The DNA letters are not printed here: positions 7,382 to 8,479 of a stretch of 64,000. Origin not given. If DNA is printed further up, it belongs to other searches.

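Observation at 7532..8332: Eukaryote-type phosphoethanolamine N-methyltransferase-like gene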

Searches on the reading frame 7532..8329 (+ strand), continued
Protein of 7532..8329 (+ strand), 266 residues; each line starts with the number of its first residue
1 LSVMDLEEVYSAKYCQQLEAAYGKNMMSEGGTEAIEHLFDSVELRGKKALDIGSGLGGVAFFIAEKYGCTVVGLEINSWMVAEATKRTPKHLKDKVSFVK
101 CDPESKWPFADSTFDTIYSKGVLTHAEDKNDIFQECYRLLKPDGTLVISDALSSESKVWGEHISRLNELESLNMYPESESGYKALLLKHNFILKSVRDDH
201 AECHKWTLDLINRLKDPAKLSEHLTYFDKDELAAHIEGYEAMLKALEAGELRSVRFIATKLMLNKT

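Call 6: find_homologous_proteins(query=window:7532-8329:+, max_evalue=0.00001)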
Query window:7532-8329:+ (266 aa): 133 proteins with E <= 0.00001 among 1026 candidates; the best 120 are listed.
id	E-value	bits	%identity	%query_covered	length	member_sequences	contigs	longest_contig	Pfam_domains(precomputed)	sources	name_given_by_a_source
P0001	2.5e-173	593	100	99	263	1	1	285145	PF13847.13,PF13489.13,PF02353.27,PF13649.13,PF20922.4,PF01209.25,PF08241.19,PF08242.19,PF05891.19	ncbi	-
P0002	2.5e-136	471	81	97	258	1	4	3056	PF13847.13,PF13489.13,PF02353.27,PF13649.13,PF01209.25,PF08241.19,PF08242.19,PF05891.19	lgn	-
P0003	5.9e-135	467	78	98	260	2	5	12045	PF13847.13,PF13489.13,PF02353.27,PF13649.13,PF20922.4,PF01209.25,PF08241.19,PF08242.19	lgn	-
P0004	1.8e-121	423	75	97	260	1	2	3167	PF13847.13,PF13489.13,PF02353.27,PF13649.13,PF20922.4,PF01209.25,PF08241.19,PF08242.19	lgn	-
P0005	1.8e-121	423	74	97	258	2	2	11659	PF13847.13,PF13489.13,PF08003.18,PF02353.27,PF05175.21,PF13649.13,PF00891.25,PF01209.25,PF08241.19,PF08242.19,PF05891.19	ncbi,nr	ncbi:MAG: methyltransferase domain-containing protein [Verrucomicrobia bacterium]|nr:methyltransfera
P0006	3.6e-120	418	72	97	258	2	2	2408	PF13847.13,PF13489.13,PF02353.27,PF05175.21,PF13649.13,PF01209.25,PF08241.19,PF08242.19,PF05891.19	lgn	-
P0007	5.1e-113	395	70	97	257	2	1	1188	PF13847.13,PF13489.13,PF02353.27,PF05175.21,PF13649.13,PF00891.25,PF01209.25,PF08241.19,PF08242.19,PF05891.19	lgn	-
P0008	1.1e-100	355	60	98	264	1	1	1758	PF13847.13,PF13489.13,PF02353.27,PF13649.13,PF01209.25,PF08241.19,PF08242.19,PF05891.19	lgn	-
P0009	1.8e-98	347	62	97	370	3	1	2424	PF06108.19,PF13847.13,PF13489.13,PF08003.18,PF13649.13,PF01209.25,PF08241.19,PF08242.19,PF05891.19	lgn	-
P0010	1.1e-95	338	60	96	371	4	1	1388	PF06108.19,PF13847.13,PF13489.13,PF02353.27,PF13649.13,PF01209.25,PF08241.19,PF08242.19,PF05891.19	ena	-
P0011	7.6e-93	329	58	96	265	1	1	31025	PF13847.13,PF13489.13,PF02353.27,PF05175.21,PF13649.13,PF03141.23,PF01209.25,PF08241.19,PF08242.19,PF05891.19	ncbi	-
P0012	8.2e-91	322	57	98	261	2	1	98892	PF13847.13,PF13489.13,PF02353.27,PF13649.13,PF01209.25,PF08241.19,PF08242.19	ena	-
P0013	5.9e-90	319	59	97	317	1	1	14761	PF13847.13,PF13489.13,PF02353.27,PF13649.13,PF01209.25,PF08241.19,PF08242.19,PF05891.19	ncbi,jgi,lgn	-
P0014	2.5e-89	317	56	96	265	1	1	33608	PF13847.13,PF13489.13,PF02353.27,PF13649.13,PF01209.25,PF08241.19,PF08242.19,PF05891.19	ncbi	-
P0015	2.5e-88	314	55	98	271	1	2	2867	PF13847.13,PF13489.13,PF08003.18,PF02353.27,PF05175.21,PF13649.13,PF01209.25,PF08241.19,PF08242.19,PF05891.19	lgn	-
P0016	8.9e-88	312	56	98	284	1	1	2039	PF13847.13,PF13489.13,PF02353.27,PF13649.13,PF08241.19,PF08242.19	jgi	jgi:phosphoethanolamine N-methyltransferase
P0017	2.8e-87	311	56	96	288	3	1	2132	PF13847.13,PF13489.13,PF08003.18,PF02353.27,PF13649.13,PF01209.25,PF08241.19,PF08242.19,PF05891.19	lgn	-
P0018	3.8e-87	310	56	96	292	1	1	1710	PF13847.13,PF13489.13,PF08003.18,PF02353.27,PF13649.13,PF01209.25,PF08241.19,PF08242.19,PF05891.19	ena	-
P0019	3.9e-87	310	57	96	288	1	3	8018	PF13847.13,PF13489.13,PF08003.18,PF02353.27,PF13649.13,PF01135.26,PF01209.25,PF08241.19,PF08242.19,PF05891.19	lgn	-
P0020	1.9e-86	308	55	98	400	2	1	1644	PF13847.13,PF13489.13,PF02353.27,PF07883.18,PF13649.13,PF08241.19,PF08242.19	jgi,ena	jgi:phosphoethanolamine N-methyltransferase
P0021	1.7e-85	305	56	96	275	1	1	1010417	PF13847.13,PF13489.13,PF02353.27,PF13649.13,PF01209.25,PF08241.19,PF08242.19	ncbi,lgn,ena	-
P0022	2.0e-85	305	56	95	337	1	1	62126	PF13847.13,PF13489.13,PF02353.27,PF13649.13,PF08241.19,PF08242.19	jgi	jgi:ubiquinone/menaquinone biosynthesis C-methylase UbiE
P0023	7.3e-85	303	55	96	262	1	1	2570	PF13847.13,PF13489.13,PF02353.27,PF05175.21,PF13649.13,PF01135.26,PF01209.25,PF08241.19,PF08242.19,PF05891.19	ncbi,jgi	jgi:phosphoethanolamine N-methyltransferase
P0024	2.8e-84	301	55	96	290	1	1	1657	PF13847.13,PF13489.13,PF08003.18,PF02353.27,PF13649.13,PF01209.25,PF08241.19,PF08242.19,PF05891.19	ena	-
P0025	3.7e-84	300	55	96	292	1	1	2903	PF13847.13,PF13489.13,PF08003.18,PF02353.27,PF13649.13,PF01209.25,PF08241.19,PF08242.19,PF05891.19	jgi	-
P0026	1.0e-83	299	56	96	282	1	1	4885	PF13847.13,PF13489.13,PF02353.27,PF13649.13,PF01209.25,PF08241.19,PF08242.19,PF05891.19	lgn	-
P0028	2.0e-83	298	54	96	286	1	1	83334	PF13847.13,PF13489.13,PF02353.27,PF13649.13,PF01209.25,PF08241.19,PF08242.19,PF05891.19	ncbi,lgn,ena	-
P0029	2.3e-83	298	54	97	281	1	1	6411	PF13847.13,PF13489.13,PF02353.27,PF05175.21,PF13649.13,PF01209.25,PF08241.19,PF08242.19,PF05891.19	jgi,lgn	jgi:phosphoethanolamine N-methyltransferase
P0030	2.5e-83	298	54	97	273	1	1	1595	PF13847.13,PF13489.13,PF08003.18,PF02353.27,PF13649.13,PF01209.25,PF08241.19,PF08242.19,PF05891.19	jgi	-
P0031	2.8e-83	298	55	96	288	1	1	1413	PF13847.13,PF13489.13,PF08003.18,PF02353.27,PF13649.13,PF01209.25,PF08241.19,PF08242.19,PF05891.19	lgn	-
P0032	2.9e-83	298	55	96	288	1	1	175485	PF13847.13,PF13489.13,PF02353.27,PF05175.21,PF13649.13,PF01135.26,PF01209.25,PF08241.19,PF08242.19,PF05891.19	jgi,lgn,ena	-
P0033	4.9e-83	297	55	95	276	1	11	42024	PF13847.13,PF13489.13,PF08003.18,PF02353.27,PF13649.13,PF01209.25,PF08241.19,PF08242.19,PF05891.19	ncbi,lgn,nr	ncbi:MAG: hypothetical protein QG632_6 [Candidatus Dependentiae bacterium]|nr:hypothetical protein [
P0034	5.9e-83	296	53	96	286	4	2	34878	PF13847.13,PF13489.13,PF08003.18,PF02353.27,PF13649.13,PF01209.25,PF08241.19,PF08242.19,PF05891.19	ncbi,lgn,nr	ncbi:MAG: methyltransferase domain-containing protein [Rhabdochlamydiaceae bacterium]|nr:methyltrans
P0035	3.2e-82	294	53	96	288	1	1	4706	PF13847.13,PF13489.13,PF08003.18,PF02353.27,PF13649.13,PF01209.25,PF08241.19,PF08242.19,PF05891.19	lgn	-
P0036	3.4e-82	294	55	96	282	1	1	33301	PF13847.13,PF13489.13,PF08003.18,PF02353.27,PF13649.13,PF01135.26,PF01209.25,PF08241.19,PF08242.19,PF05891.19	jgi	jgi:cyclopropane fatty-acyl-phospholipid synthase-like methyltransferase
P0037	1.2e-81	292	54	96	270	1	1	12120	PF13847.13,PF13489.13,PF08003.18,PF02353.27,PF13649.13,PF01209.25,PF08241.19,PF08242.19,PF05891.19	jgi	jgi:ubiquinone/menaquinone biosynthesis C-methylase UbiE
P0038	1.6e-81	292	54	96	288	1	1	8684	PF13847.13,PF13489.13,PF08003.18,PF02353.27,PF13649.13,PF01135.26,PF01209.25,PF08241.19,PF08242.19,PF05891.19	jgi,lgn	-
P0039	4.0e-81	290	53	97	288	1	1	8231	PF13847.13,PF13489.13,PF08003.18,PF02353.27,PF13649.13,PF01209.25,PF08241.19,PF08242.19,PF05891.19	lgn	-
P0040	4.0e-81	290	53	96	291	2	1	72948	PF13847.13,PF13489.13,PF02353.27,PF05175.21,PF13649.13,PF01209.25,PF08241.19,PF08242.19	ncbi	-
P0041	7.0e-81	290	53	96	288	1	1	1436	PF13847.13,PF13489.13,PF02353.27,PF13649.13,PF01135.26,PF01209.25,PF08241.19,PF08242.19,PF05891.19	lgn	-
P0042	2.3e-80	288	52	96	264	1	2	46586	PF13847.13,PF13489.13,PF02353.27,PF13649.13,PF01209.25,PF08241.19,PF08242.19,PF05891.19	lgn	-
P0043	2.4e-80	288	52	96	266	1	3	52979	PF13847.13,PF13489.13,PF02353.27,PF13649.13,PF01135.26,PF01209.25,PF08241.19,PF08242.19,PF05891.19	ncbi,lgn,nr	ncbi:MAG: methyltransferase domain-containing protein [Simkaniaceae bacterium]|nr:methyltransferase 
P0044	4.0e-80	287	54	96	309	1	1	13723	PF13847.13,PF13489.13,PF08003.18,PF02353.27,PF13649.13,PF01209.25,PF08241.19,PF08242.19,PF05891.19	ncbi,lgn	-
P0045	6.8e-80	286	52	96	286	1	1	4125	PF13847.13,PF13489.13,PF02353.27,PF13649.13,PF01209.25,PF08241.19,PF08242.19,PF05891.19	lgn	-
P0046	1.1e-79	286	57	88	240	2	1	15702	PF13847.13,PF13489.13,PF08003.18,PF02353.27,PF05175.21,PF13649.13,PF01209.25,PF08241.19,PF08242.19,PF05891.19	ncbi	-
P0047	2.4e-79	285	51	97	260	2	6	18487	PF13847.13,PF13489.13,PF08003.18,PF02353.27,PF13649.13,PF01209.25,PF08241.19,PF08242.19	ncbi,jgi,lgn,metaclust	jgi:ubiquinone/menaquinone biosynthesis C-methylase UbiE|metaclust:\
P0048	2.7e-79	284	53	96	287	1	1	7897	PF13847.13,PF13489.13,PF08003.18,PF02353.27,PF13649.13,PF01209.25,PF08241.19,PF08242.19,PF05891.19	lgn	-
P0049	4.0e-79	284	52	97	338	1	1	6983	PF13847.13,PF13489.13,PF02353.27,PF13649.13,PF01209.25,PF08241.19,PF08242.19,PF05891.19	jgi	jgi:cyclopropane fatty-acyl-phospholipid synthase-like methyltransferase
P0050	5.1e-79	284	58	89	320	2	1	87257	PF13847.13,PF13489.13,PF08003.18,PF02353.27,PF13649.13,PF01209.25,PF08241.19,PF08242.19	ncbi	ncbi:MAG: methyltransferase domain-containing protein [Chlamydiota bacterium]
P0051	5.4e-79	283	54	97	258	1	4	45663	PF13847.13,PF13489.13,PF02353.27,PF13649.13,PF08241.19,PF08242.19,PF05891.19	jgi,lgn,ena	-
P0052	2.2e-78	282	53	98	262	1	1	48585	PF13847.13,PF13489.13,PF08003.18,PF02353.27,PF05175.21,PF13649.13,PF01209.25,PF08241.19,PF08242.19,PF05891.19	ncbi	-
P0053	3.0e-78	281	54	95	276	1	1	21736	PF13847.13,PF13489.13,PF02353.27,PF13649.13,PF01209.25,PF08241.19,PF08242.19,PF05891.19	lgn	-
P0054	3.9e-78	281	51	96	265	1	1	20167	PF13847.13,PF13489.13,PF02353.27,PF13649.13,PF01209.25,PF08241.19,PF08242.19,PF05891.19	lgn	-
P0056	2.9e-77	278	53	96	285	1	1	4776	PF13847.13,PF13489.13,PF08003.18,PF02353.27,PF13649.13,PF01209.25,PF08241.19,PF08242.19,PF05891.19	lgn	-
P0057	3.6e-77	278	50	96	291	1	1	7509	PF13847.13,PF13489.13,PF02353.27,PF13649.13,PF01209.25,PF08241.19,PF08242.19,PF05891.19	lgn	-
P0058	1.3e-76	276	52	96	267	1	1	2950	PF13847.13,PF13489.13,PF02353.27,PF13649.13,PF01209.25,PF08241.19,PF08242.19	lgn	-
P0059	1.3e-76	276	51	96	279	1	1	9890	PF13847.13,PF13489.13,PF02353.27,PF13649.13,PF01209.25,PF08241.19,PF08242.19,PF05891.19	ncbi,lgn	-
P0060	2.8e-76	275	52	96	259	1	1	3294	PF13847.13,PF13489.13,PF02353.27,PF13649.13,PF08241.19,PF08242.19,PF05891.19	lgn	-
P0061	4.3e-76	274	53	96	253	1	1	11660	PF13847.13,PF13489.13,PF02353.27,PF13649.13,PF01209.25,PF08241.19,PF08242.19,PF05891.19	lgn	-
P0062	1.1e-75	273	53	96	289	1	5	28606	PF13847.13,PF13489.13,PF02353.27,PF13649.13,PF01209.25,PF08241.19,PF08242.19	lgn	-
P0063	6.7e-75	270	49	95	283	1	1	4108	PF13847.13,PF13489.13,PF08003.18,PF02353.27,PF13649.13,PF01209.25,PF08241.19,PF08242.19,PF05891.19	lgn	-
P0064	7.0e-75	270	52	96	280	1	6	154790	PF13847.13,PF13489.13,PF02353.27,PF13649.13,PF01209.25,PF08241.19,PF08242.19,PF05891.19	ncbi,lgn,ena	-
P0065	1.0e-73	266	54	88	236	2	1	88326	PF13847.13,PF13489.13,PF08003.18,PF02353.27,PF13649.13,PF01209.25,PF08241.19,PF08242.19,PF05891.19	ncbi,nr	ncbi:MAG: methyltransferase domain-containing protein [Chlamydiales bacterium]|nr:methyltransferase 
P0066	1.2e-73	266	51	97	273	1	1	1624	PF13847.13,PF13489.13,PF02353.27,PF05175.21,PF13649.13,PF01209.25,PF08241.19,PF08242.19,PF05891.19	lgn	-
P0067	5.6e-73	264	51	96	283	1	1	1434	PF13847.13,PF13489.13,PF02353.27,PF05175.21,PF13649.13,PF01209.25,PF08241.19,PF08242.19,PF05891.19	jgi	jgi:cyclopropane fatty-acyl-phospholipid synthase-like methyltransferase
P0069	7.5e-71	257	51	95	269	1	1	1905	PF13847.13,PF13489.13,PF08003.18,PF02353.27,PF05175.21,PF13649.13,PF01209.25,PF08241.19,PF08242.19,PF05891.19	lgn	-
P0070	8.9e-70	253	47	97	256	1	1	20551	PF13847.13,PF13489.13,PF08003.18,PF02353.27,PF13649.13,PF01209.25,PF08241.19,PF08242.19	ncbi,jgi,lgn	-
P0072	5.4e-69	251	50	94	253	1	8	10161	PF13847.13,PF13489.13,PF02353.27,PF13649.13,PF08241.19,PF08242.19,PF05891.19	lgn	-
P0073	1.3e-66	243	49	94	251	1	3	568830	PF13847.13,PF13489.13,PF02353.27,PF13649.13,PF01209.25,PF08241.19,PF08242.19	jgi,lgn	jgi:phosphoethanolamine N-methyltransferase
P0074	1.4e-66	243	49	94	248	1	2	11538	PF13847.13,PF13489.13,PF02353.27,PF13649.13,PF01209.25,PF08241.19,PF08242.19,PF05891.19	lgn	-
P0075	1.5e-65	239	49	95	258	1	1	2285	PF13847.13,PF13489.13,PF02353.27,PF13649.13,PF01209.25,PF08241.19,PF08242.19,PF05891.19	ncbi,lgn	-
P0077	1.4e-64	236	45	94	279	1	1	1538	PF13847.13,PF13489.13,PF02353.27,PF13649.13,PF01209.25,PF08241.19,PF08242.19,PF05891.19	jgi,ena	-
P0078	3.3e-64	235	45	98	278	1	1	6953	PF13847.13,PF13489.13,PF02353.27,PF13649.13,PF01209.25,PF08241.19,PF08242.19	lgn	-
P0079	7.7e-63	231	45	94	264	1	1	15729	PF13847.13,PF13489.13,PF08003.18,PF02353.27,PF13649.13,PF01209.25,PF08241.19,PF08242.19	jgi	-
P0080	7.8e-63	231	43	98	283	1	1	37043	PF13847.13,PF13489.13,PF02353.27,PF13649.13,PF00891.25,PF01209.25,PF08241.19,PF08242.19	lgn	-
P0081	1.8e-62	229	43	98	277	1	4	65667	PF13847.13,PF13489.13,PF02353.27,PF05175.21,PF13649.13,PF01209.25,PF08241.19,PF08242.19,PF05891.19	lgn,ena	-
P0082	6.4e-62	228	45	98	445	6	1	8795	PF13847.13,PF13489.13,PF02353.27,PF05175.21,PF13649.13,PF01209.25,PF08241.19,PF08242.19,PF05891.19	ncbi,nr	ncbi:MAG: methyltransferase domain-containing protein [Chlamydiales bacterium]|nr:methyltransferase 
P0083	7.9e-62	227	45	94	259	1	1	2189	PF13847.13,PF13489.13,PF02353.27,PF13649.13,PF03141.23,PF01209.25,PF08241.19,PF08242.19,PF05891.19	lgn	-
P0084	1.5e-61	226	45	94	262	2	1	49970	PF13847.13,PF13489.13,PF02353.27,PF13649.13,PF20922.4,PF01209.25,PF08241.19,PF08242.19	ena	-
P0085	1.5e-61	226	45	94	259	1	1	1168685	PF13847.13,PF13489.13,PF08003.18,PF02353.27,PF05175.21,PF13649.13,PF01209.25,PF08241.19,PF08242.19,PF05891.19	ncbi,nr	ncbi:MAG: methyltransferase domain-containing protein [Simkaniaceae bacterium]|nr:methyltransferase 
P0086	5.1e-61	225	43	96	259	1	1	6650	PF13847.13,PF13489.13,PF08003.18,PF02353.27,PF13649.13,PF01209.25,PF08241.19,PF08242.19,PF05891.19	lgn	-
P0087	5.8e-61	224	45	94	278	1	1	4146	PF13847.13,PF13489.13,PF02353.27,PF13649.13,PF20922.4,PF01209.25,PF08241.19,PF08242.19,PF05891.19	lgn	-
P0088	1.8e-60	223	46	95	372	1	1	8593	PF07021.19,PF13847.13,PF13489.13,PF08003.18,PF02353.27,PF05175.21,PF13649.13,PF01209.25,PF08241.19,PF08242.19,PF05891.19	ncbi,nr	ncbi:MAG TPA: methyltransferase domain-containing protein [Chlamydiales bacterium]|nr:methyltransfer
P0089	4.8e-60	221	43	94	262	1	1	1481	PF13847.13,PF13489.13,PF02353.27,PF13649.13,PF01209.25,PF08241.19,PF08242.19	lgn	-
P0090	2.2e-59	219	43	96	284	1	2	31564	PF13847.13,PF13489.13,PF02353.27,PF13649.13,PF01209.25,PF08241.19,PF08242.19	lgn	-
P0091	4.8e-59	218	43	91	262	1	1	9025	PF13847.13,PF13489.13,PF08003.18,PF02353.27,PF13649.13,PF01209.25,PF08241.19,PF08242.19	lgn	-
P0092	5.4e-59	218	56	67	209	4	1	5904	PF13847.13,PF13489.13,PF02353.27,PF13649.13,PF01135.26,PF01209.25,PF08241.19,PF08242.19,PF05891.19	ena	-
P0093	3.0e-58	216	43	97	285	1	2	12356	PF13847.13,PF13489.13,PF08003.18,PF02353.27,PF13649.13,PF20922.4,PF01209.25,PF08241.19,PF08242.19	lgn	-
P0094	3.2e-58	215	44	94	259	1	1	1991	PF13847.13,PF13489.13,PF02353.27,PF13649.13,PF01209.25,PF08241.19,PF08242.19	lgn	-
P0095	3.2e-58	215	43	91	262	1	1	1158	PF13847.13,PF13489.13,PF08003.18,PF02353.27,PF13649.13,PF01209.25,PF08241.19,PF08242.19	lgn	-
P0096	5.1e-58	215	42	97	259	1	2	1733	PF13847.13,PF13489.13,PF08003.18,PF02353.27,PF05175.21,PF13649.13,PF01209.25,PF08241.19,PF08242.19,PF05891.19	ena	-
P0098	1.4e-57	213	43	95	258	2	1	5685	PF13847.13,PF13489.13,PF02353.27,PF05175.21,PF13649.13,PF01209.25,PF08241.19,PF08242.19,PF05891.19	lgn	-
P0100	2.1e-57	213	43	94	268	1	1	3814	PF13847.13,PF13489.13,PF08003.18,PF02353.27,PF13649.13,PF05219.18,PF01209.25,PF08241.19,PF08242.19,PF05891.19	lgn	-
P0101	3.8e-57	212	42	94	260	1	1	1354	PF13847.13,PF13489.13,PF08003.18,PF02353.27,PF13649.13,PF01209.25,PF08241.19,PF08242.19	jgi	-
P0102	6.6e-57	211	43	94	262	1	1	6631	PF13847.13,PF13489.13,PF08003.18,PF02353.27,PF13649.13,PF01739.25,PF01209.25,PF08241.19,PF08242.19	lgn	-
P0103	6.7e-57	211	41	91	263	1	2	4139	PF13847.13,PF13489.13,PF02353.27,PF13649.13,PF20922.4,PF01209.25,PF08241.19,PF08242.19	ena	-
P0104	1.3e-56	210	42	95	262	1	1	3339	PF13847.13,PF13489.13,PF02353.27,PF13649.13,PF00891.25,PF01209.25,PF08241.19,PF08242.19,PF05891.19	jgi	-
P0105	5.3e-56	208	42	94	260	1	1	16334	PF13847.13,PF13489.13,PF08003.18,PF02353.27,PF13649.13,PF05219.18,PF01209.25,PF08241.19,PF08242.19,PF05891.19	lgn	-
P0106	7.5e-56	208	43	91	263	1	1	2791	PF13847.13,PF13489.13,PF02353.27,PF13649.13,PF01209.25,PF08241.19,PF08242.19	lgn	-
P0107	9.9e-56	207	59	61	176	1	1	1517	PF13847.13,PF13489.13,PF02353.27,PF13649.13,PF01209.25,PF08241.19,PF08242.19,PF05891.19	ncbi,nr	ncbi:MAG TPA: methyltransferase domain-containing protein, partial [Chlamydiales bacterium]|nr:methy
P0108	1.1e-55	207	42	95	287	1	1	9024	PF13847.13,PF13489.13,PF02353.27,PF13649.13,PF03141.23,PF01209.25,PF08241.19,PF08242.19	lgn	-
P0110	5.2e-55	205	42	91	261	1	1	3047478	PF13847.13,PF13489.13,PF08003.18,PF02353.27,PF13649.13,PF01209.25,PF08241.19,PF08242.19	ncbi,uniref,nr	ncbi:class I SAM-dependent methyltransferase [Piscirickettsia litoralis]|uniref:Methyltransferase n=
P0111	1.2e-54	204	43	94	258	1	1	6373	PF13847.13,PF13489.13,PF02353.27,PF13649.13,PF01209.25,PF08241.19,PF08242.19,PF05891.19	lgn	-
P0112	2.8e-54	203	42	97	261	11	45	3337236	PF13847.13,PF13489.13,PF02353.27,PF13649.13,PF01209.25,PF08241.19,PF08242.19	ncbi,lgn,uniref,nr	ncbi:class I SAM-dependent methyltransferase [Piscirickettsia salmonis]|uniref:Demethylrebeccamycin-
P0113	3.1e-54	202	47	78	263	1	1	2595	PF13847.13,PF13489.13,PF08003.18,PF02353.27,PF13649.13,PF20922.4,PF01209.25,PF08241.19,PF08242.19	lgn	-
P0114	7.0e-54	201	42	91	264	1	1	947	PF13847.13,PF13489.13,PF08003.18,PF02353.27,PF13649.13,PF05219.18,PF01209.25,PF08241.19,PF08242.19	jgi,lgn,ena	-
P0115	1.0e-53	201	39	94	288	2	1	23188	PF13847.13,PF13489.13,PF02353.27,PF05175.21,PF13649.13,PF20922.4,PF03141.23,PF05219.18,PF01209.25,PF08241.19,PF08242.19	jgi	jgi:phosphoethanolamine N-methyltransferase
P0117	1.7e-53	200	40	96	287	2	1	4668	PF13847.13,PF13489.13,PF08003.18,PF02353.27,PF13649.13,PF20922.4,PF01209.25,PF08241.19,PF08242.19,PF05891.19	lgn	-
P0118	3.2e-51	192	37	97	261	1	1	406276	PF13847.13,PF13489.13,PF02353.27,PF13649.13,PF01209.25,PF08241.19,PF08242.19,PF05891.19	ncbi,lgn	-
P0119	9.9e-51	191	38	98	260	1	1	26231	PF13847.13,PF13489.13,PF08003.18,PF02353.27,PF13649.13,PF01739.25,PF01209.25,PF08241.19,PF08242.19,PF05891.19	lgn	-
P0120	1.1e-50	191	41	96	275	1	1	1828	PF13847.13,PF13489.13,PF02353.27,PF13649.13,PF01209.25,PF08241.19,PF08242.19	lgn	-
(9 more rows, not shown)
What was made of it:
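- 7541..8332 (+): Coding sequence of the PMT-like class I SAM-dependent methyltransferase. It is 263 aa from the ATG at 7541. The longest ORF starts at the TTG at 7532 and gives 266 aa. Residue numbers in this report use the 266-aa frame. 100% identical to the 263-aa protein P0001 (call 6).
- Checked: An in-frame ATG at 7541 gives 263 aa, which is identical to the database protein P0001 (call 6).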

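Call 18: search_protein_representatives(protein=window:7532-8329:+)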
Query: 266 residues. Proteins with E-value up to 0.001 (for the whole library): 17300; up to 1e-10: 918; up to 1e-30: 62. The best 150 are listed.
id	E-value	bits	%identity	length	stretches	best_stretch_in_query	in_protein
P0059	4.1e-77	275.7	51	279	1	5-260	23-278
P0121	1.4e-72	260.8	48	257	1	4-259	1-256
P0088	5.9e-61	222.7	46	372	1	6-260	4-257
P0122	1.5e-55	205.0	45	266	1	8-259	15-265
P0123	2.1e-54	201.2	40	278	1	4-259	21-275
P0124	2.4e-53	197.8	38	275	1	10-257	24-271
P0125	1.0e-51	192.4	43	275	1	6-260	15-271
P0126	3.2e-51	190.8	37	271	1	7-263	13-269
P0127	2.1e-50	188.1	47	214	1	8-195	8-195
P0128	1.3e-49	185.6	43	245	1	8-261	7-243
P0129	5.7e-49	183.4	39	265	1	8-258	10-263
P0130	1.9e-48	181.7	38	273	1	2-259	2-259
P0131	5.3e-48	180.3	40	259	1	6-260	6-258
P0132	7.1e-48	179.8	40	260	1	12-258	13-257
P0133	3.8e-47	177.5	38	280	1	7-260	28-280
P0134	6.3e-47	176.7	39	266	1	9-259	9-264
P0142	3.5e-45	171.0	36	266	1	5-260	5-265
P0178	1.3e-32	129.8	33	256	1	9-261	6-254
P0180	5.7e-31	124.5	28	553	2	10-257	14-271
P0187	1.8e-29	119.5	35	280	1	4-192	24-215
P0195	3.4e-28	115.4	32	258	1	4-259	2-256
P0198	9.8e-28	113.9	40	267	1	10-156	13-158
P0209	3.8e-25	105.4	30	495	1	5-240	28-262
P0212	6.2e-25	104.7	32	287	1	9-250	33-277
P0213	8.1e-25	104.3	37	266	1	17-164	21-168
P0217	3.0e-24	102.4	31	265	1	3-218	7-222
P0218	5.2e-24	101.6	31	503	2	8-164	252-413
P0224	1.8e-23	99.9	29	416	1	7-261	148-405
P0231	4.9e-23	98.5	31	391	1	14-260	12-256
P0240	8.8e-22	94.3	28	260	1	8-260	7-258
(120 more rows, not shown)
